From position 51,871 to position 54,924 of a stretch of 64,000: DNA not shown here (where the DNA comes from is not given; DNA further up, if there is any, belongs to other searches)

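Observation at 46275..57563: Four tandem paralogues of a ~24-TM fusion protein: GadC/YjeM-like APC permease joined to a Wzx/PST-like MOP flippase domain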

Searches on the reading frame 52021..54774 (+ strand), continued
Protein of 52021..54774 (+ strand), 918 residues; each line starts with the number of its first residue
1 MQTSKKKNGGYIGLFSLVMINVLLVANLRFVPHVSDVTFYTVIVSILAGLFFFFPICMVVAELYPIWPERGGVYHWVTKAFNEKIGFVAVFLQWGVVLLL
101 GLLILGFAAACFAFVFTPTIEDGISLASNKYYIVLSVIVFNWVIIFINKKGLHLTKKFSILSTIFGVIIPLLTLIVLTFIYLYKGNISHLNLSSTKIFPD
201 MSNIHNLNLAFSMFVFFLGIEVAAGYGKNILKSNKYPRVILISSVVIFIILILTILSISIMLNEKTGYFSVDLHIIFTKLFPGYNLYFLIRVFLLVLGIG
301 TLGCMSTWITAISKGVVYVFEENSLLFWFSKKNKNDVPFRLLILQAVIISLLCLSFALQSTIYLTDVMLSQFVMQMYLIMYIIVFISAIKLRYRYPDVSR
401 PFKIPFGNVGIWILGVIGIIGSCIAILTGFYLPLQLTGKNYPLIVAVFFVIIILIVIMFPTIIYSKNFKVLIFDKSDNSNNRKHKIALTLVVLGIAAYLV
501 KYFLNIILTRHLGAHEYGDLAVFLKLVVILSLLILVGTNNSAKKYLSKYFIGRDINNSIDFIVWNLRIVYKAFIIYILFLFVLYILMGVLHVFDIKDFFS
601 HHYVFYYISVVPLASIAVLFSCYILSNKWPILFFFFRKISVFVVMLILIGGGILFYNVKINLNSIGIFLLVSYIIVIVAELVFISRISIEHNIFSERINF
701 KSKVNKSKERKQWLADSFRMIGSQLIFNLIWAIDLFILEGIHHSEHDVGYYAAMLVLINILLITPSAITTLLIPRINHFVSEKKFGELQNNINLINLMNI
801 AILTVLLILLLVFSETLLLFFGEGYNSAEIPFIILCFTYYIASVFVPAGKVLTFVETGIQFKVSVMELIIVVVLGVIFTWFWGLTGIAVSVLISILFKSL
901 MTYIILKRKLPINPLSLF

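Call 46: list_cluster_members(proteins=[P0019, P0020, P0021, P0023, P0025, P0027, P0054, P0061, P0065, P0024])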
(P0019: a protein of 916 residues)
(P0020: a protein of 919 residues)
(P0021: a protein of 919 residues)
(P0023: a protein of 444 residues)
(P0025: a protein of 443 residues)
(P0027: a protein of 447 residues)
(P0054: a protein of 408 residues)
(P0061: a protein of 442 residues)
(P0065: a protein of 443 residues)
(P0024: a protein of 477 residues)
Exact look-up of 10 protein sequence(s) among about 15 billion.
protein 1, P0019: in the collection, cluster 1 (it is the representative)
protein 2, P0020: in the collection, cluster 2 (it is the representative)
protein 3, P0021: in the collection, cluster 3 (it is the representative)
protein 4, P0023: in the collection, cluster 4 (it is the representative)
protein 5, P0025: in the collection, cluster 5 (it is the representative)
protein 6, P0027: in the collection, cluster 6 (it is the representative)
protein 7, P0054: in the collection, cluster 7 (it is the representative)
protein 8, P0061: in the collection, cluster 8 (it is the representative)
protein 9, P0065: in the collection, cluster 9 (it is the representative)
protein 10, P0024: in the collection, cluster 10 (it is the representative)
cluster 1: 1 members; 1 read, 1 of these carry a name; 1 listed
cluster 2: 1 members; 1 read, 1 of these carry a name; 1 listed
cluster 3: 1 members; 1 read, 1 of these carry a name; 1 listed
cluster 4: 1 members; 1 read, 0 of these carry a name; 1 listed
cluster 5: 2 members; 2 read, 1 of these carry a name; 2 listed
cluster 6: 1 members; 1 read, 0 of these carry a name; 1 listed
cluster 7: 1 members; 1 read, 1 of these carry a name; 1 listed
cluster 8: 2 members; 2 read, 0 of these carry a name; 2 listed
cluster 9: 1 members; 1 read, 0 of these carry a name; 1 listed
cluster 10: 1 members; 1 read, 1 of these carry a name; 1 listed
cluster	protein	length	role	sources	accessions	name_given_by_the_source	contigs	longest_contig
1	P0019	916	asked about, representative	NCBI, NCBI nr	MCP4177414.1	MAG: amino acid permease [bacterium] | amino acid permease [bacterium]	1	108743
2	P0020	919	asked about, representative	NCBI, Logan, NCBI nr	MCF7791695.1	MAG: amino acid permease [Victivallales bacterium] | amino acid permease [Victivallales bacterium]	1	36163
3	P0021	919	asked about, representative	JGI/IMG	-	glutamate:GABA antiporter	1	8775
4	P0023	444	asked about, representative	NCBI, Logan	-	-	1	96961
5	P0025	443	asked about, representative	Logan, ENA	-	-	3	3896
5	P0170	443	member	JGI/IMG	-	O-antigen/teichoic acid export membrane protein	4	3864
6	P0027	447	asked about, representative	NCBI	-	-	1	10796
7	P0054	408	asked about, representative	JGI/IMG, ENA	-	O-antigen/teichoic acid export membrane protein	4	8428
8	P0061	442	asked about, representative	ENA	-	-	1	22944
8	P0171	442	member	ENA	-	-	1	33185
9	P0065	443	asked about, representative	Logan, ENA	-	-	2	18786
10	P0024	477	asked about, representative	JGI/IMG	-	glutamate:GABA antiporter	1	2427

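Call 64: predict_structure(alignment_id=A3)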
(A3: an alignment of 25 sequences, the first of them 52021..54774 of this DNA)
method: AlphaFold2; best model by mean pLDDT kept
length: 918 residues; sequences in the alignment: 25
mean_pLDDT: 82.9   pTM: 0.74
mean pLDDT of the five models: 82.9, 81.4, 81.2, 80.7, 78.7
residues with pLDDT >= 90: 254; 70-90: 545; 50-70: 109; < 50: 10
segments of 3 or more residues with pLDDT < 50: 1-9
pLDDT, mean of each block of 10 residues (from residue 1): 44 82 75 58 82 90 82 88 90 90 90 89 89 92 91 84 88 87 72 61 72 78 79 80 89 83 67 79 81 89 89 84 71 83 89 80 79 88 94 90 90 93 82 60 67 79 68 63 77 87 91 89 89 90 86 84 89 91 85 71 70 93 89 90 88 73 86 88 80 61 67 86 87 88 87 92 85 76 84 86 91 92 90 94 88 82 91 94 93 93 88 72
secondary structure, 60 per line:
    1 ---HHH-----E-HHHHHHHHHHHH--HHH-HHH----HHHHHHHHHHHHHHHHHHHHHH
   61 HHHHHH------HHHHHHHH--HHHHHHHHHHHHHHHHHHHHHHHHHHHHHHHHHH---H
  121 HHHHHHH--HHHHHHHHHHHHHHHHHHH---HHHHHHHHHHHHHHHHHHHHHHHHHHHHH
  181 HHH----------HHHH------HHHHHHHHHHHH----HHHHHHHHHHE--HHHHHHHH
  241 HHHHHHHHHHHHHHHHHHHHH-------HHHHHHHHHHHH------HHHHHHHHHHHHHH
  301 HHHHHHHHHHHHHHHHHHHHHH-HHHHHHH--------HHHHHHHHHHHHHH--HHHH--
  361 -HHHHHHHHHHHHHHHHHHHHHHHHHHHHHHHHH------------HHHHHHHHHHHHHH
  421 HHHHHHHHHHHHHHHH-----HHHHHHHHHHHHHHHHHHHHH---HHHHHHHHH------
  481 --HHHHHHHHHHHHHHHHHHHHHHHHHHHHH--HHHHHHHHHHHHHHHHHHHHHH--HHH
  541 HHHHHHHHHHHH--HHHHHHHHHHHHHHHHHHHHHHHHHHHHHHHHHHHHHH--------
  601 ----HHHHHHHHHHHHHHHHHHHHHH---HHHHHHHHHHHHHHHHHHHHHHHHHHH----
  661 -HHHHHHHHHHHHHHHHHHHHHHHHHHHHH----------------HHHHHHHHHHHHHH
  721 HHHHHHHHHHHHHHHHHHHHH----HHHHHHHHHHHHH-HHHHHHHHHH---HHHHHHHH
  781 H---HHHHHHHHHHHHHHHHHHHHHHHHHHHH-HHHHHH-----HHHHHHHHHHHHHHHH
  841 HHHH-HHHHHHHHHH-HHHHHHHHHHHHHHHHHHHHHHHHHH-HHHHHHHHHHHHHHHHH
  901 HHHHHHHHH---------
elements in order (helices of 4 or more, strands of 3 or more residues): H14-25 H39-66 H73-80 H83-116 H120-127 H130-148 H152-183 H194-197 H204-215 H220-229 H233-261 H269-280 H287-322 H324-330 H339-352 H355-358 H362-394 H407-436 H442-462 H466-474 H483-511 H514-535 H538-552 H555-592 H605-626 H630-656 H662-690 H707-741 H746-758 H760-769 H773-781 H785-812 H814-819 H825-844 H846-855 H857-882 H884-909
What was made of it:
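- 52021..54777 (+): Paralogue P3 (918 aa). The APC module is nt 52021-53445 and the MOP module nt 53470-54774. The AlphaFold full-length model has pLDDT 82.9 and pTM 0.74 (call 64).
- On APC superfamily (AA_permease_2): Helix breaks lie at about residues 25-38 and 215-220 (call 64).
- The AlphaFold full-length model has pLDDT 82.9 and pTM 0.74, with 12+12 helices (call 64). A pTM of 0.74 for a 918-aa two-module model suggests a defined mutual arrangement (call 64).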

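Call 68: fold_search(model_id=the predicted structure, library=pdb)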
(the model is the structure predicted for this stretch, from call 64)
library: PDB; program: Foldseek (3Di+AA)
matches with E <= 10: 414; with E <= 0.001: 146
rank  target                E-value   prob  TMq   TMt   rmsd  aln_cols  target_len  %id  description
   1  4dji_A                1.9e-11  1.00  0.43  0.77   4.0       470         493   23  Structure of glutamate-GABA antiporter GadC (released 2012-03-14)
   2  4dji_B                4.7e-11  1.00  0.42  0.77   4.0       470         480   22  Structure of glutamate-GABA antiporter GadC (released 2012-03-14)
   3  4djk_B                1.6e-09  1.00  0.42  0.81   4.1       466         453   21  Structure of glutamate-GABA antiporter GadC (released 2012-03-14)
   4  4djk_A                3.3e-09  1.00  0.42  0.80   5.3       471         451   22  Structure of glutamate-GABA antiporter GadC (released 2012-03-14)
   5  9h76_A                1.8e-08  1.00  0.38  0.76   5.0       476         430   17  Bacterial LAT transporter BASC in complex with L-Ala and NB53 (released 2025-01-01)
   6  6f2w_A                3.0e-08  1.00  0.39  0.76   4.8       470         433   19  Bacterial asc transporter crystal structure in open to in conformation (released 2019-04-24)
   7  6f2g_A                6.2e-08  1.00  0.38  0.76   4.8       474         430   18  Bacterial asc transporter crystal structure in open to in conformation (released 2019-04-24)
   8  7dsk_B                6.7e-08  1.00  0.40  0.75   4.2       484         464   15  Overall structure of the LAT1-4F2hc bound with JX-075 (released 2021-03-10)
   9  9ky5_A                8.3e-08  1.00  0.39  0.72   9.9       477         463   17  Structure of y+LAT2 bound with Arg (released 2025-04-23)
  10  8j8m_B                1.2e-07  1.00  0.39  0.74   4.4       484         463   18  Overall structure of the LAT1-4F2hc bound with tryptophan (released 2024-07-10)
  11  8xxi                  1.4e-07  1.00  0.39  0.72   4.8       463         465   15  Structure of y+LAT1 bound with Leu (released 2025-01-22)
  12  8xyj                  2.0e-07  1.00  0.40  0.75   4.3       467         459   16  Structure of y+LAT1 bound with Lys (released 2025-01-22)
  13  8wnt_B                2.0e-07  1.00  0.39  0.74   4.7       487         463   16  Cryo EM map of SLC7A10 with L-Alanine substrate (released 2024-05-15)
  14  8kdg_B                2.9e-07  1.00  0.38  0.73   6.4       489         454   16  Structure of LAT1-CD98hc-Fab170 in complex with BCH, consensus map (released 2025-02-12)
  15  8kdd_B                3.0e-07  1.00  0.37  0.71   5.0       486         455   16  Structure of LAT1-CD98hc-Fab170 in complex with JPH203, consensus map (released 2025-02-12)
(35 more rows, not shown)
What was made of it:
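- On APC superfamily (AA_permease_2): The best Foldseek hits are GadC, BasC, LAT1, AdiC and ApcT, with target TM 0.68-0.81 (call 68).
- Foldseek matches the N half to GadC (TM 0.77-0.81) (call 68). The N-half model has a complete LeuT fold close to GadC (call 68).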

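Call 72: find_encoding_contigs(protein=P0061, flank=7000, max_places=3)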
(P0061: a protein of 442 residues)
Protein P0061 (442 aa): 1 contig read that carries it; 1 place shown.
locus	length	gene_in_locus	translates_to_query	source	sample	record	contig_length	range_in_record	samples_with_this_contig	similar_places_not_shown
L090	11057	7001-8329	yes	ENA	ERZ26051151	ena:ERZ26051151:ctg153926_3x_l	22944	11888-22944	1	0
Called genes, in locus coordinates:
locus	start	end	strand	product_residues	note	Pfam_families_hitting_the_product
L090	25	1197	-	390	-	PF22303:OspG_kinase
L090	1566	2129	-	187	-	-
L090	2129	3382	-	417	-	PF14690:Zn_ribbon_ISL3 (weak), PF13542:HTH_Tnp_ISL3 (faint), PF01610:DDE_Tnp_ISL3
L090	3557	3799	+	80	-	PF01526:DDE_Tnp_Tn3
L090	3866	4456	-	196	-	PF13302:Acetyltransf_3, PF00583:Acetyltransf_1 (weak)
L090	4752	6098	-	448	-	-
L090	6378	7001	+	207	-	PF00589:Phage_integrase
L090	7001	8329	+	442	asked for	-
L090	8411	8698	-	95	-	-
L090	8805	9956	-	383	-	-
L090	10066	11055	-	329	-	?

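Call 73: find_encoding_contigs(protein=P0065, flank=7000, max_places=3)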
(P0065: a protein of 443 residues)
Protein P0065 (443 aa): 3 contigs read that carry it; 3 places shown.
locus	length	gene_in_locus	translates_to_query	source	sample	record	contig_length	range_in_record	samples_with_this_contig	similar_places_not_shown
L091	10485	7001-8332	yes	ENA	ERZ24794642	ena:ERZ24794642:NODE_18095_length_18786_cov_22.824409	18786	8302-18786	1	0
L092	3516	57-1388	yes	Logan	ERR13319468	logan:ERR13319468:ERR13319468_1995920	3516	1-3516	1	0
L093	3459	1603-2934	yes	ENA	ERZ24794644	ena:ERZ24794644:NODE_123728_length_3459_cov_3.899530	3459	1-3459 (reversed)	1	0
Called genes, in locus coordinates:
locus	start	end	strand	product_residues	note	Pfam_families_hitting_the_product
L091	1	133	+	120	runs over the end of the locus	PF00861:Ribosomal_L18p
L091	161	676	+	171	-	PF00333:Ribosomal_S5, PF03719:Ribosomal_S5_C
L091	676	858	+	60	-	PF00327:Ribosomal_L30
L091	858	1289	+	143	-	PF00828:Ribosomal_L27A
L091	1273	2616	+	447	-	PF00344:SecY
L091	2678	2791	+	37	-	PF00444:Ribosomal_L36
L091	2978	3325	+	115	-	PF00416:Ribosomal_S13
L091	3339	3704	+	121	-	PF00411:Ribosomal_S11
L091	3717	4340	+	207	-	PF00163:Ribosomal_S4, PF01479:S4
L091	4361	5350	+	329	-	PF01193:RNA_pol_L, PF01000:RNA_pol_A_bac, PF03118:RNA_pol_A_CTD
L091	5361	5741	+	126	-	PF01196:Ribosomal_L17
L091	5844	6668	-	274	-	PF07681:DoxX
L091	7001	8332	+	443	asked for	-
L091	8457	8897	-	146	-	PF00436:SSB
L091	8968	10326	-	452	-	PF00083:Sugar_tr (weak), PF07690:MFS_1, PF21987:YajR_YAM (weak)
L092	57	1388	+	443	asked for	-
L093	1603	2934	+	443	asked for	-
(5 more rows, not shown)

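Call 74: list_cluster_members(proteins=[L091:4361-5347:+, L091:1273-2613:+, L083:8455-9837:+, L083:12192-13775:+, L089:8147-8791:-, L089:9516-10529:+, L090:28-1197:-, L087:483-1688:-, L084:2410-4515:+, L082:7204-8475:+])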
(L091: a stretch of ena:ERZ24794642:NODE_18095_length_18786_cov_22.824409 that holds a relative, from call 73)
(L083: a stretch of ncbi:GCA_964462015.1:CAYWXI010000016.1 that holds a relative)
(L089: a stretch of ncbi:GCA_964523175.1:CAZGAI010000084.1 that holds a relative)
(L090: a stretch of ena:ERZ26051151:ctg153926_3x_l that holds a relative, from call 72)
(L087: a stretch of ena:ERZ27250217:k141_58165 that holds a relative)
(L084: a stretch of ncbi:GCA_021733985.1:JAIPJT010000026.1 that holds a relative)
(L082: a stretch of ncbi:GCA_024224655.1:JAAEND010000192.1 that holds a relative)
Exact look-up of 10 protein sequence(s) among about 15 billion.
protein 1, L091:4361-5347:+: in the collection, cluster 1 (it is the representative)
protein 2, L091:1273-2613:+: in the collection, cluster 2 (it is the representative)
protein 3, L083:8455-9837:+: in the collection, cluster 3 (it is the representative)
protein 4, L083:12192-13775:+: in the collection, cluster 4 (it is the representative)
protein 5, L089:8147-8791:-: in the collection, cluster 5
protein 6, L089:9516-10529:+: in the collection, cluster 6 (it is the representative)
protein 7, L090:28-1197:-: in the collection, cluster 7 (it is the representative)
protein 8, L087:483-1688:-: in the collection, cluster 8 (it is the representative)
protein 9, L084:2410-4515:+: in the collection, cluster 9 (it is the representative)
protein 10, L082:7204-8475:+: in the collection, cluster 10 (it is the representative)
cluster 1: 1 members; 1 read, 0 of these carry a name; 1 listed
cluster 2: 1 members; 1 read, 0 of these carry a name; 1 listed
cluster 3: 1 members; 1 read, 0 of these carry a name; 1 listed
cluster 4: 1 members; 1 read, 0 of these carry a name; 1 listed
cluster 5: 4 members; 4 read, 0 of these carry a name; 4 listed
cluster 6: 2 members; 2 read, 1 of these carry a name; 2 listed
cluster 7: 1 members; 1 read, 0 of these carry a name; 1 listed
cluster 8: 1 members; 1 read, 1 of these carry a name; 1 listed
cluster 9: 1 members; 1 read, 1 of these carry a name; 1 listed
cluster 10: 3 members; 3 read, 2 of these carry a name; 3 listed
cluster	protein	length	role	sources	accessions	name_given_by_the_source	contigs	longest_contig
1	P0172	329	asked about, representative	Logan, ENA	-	-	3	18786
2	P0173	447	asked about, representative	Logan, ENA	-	-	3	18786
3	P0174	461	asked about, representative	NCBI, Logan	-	-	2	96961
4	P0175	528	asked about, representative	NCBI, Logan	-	-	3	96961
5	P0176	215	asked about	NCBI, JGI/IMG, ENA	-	-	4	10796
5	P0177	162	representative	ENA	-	-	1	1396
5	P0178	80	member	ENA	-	-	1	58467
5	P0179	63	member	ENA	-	-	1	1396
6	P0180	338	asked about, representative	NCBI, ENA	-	-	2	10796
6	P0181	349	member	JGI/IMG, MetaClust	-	\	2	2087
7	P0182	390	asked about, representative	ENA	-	-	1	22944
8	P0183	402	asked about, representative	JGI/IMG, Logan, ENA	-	tyrosine-specific transport protein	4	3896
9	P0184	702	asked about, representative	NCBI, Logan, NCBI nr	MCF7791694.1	MAG: FAD-binding protein [Victivallales bacterium] | FAD-binding protein [Victivallales bacterium]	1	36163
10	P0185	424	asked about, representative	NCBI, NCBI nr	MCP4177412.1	MAG: adenylosuccinate synthase [bacterium] | adenylosuccinate synthase [bacterium]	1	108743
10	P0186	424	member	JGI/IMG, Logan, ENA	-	adenylosuccinate synthase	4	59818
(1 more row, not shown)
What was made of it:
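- Tried and rejected: Cluster look-ups for taxonomy of the stand-alone loci (call 74).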
